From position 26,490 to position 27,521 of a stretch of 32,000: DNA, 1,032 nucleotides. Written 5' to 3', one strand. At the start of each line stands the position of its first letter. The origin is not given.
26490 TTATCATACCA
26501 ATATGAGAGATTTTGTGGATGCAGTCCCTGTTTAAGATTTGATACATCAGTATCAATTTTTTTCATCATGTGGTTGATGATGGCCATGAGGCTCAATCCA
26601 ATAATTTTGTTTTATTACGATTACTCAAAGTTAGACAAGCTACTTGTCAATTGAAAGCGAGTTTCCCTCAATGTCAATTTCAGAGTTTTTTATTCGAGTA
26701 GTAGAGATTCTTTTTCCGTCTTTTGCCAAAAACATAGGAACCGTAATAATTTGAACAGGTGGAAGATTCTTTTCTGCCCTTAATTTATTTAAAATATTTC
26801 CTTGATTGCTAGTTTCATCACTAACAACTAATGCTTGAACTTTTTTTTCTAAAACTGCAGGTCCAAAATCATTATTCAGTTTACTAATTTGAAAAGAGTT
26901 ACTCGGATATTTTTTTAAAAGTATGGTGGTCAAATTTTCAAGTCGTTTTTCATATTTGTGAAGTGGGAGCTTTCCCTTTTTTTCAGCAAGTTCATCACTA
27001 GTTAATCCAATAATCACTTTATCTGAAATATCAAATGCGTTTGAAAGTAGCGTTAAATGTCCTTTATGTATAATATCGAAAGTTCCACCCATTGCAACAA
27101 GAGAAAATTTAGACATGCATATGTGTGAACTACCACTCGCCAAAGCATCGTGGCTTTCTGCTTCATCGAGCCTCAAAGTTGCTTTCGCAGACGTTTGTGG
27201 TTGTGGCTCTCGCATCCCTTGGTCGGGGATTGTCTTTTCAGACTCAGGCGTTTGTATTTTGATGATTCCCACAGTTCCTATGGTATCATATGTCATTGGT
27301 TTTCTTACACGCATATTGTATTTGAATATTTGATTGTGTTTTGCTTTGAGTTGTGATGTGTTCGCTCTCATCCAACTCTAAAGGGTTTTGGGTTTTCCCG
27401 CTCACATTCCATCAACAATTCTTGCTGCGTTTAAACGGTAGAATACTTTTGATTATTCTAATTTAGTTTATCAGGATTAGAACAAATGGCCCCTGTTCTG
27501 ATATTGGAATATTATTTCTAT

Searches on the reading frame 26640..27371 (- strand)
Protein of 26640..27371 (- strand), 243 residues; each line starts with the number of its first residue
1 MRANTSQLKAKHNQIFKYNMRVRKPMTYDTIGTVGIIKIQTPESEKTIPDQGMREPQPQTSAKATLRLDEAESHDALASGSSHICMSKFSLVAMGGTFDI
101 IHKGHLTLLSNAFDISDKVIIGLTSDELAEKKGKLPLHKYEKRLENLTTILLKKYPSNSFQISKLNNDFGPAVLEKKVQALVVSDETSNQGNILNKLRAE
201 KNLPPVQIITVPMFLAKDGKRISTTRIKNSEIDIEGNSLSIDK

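Call 85: search_protein_families(library=pfam, proteins=[window:26640-27371:-], max_evalue=0.0001)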
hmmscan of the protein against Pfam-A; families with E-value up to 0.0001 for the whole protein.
window:26640-27371:- (243 aa): 1 family
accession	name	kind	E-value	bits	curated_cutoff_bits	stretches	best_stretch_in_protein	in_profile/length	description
PF01467.32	CTP_transf_like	-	5.8e-17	62.6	21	1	94-229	2-132/133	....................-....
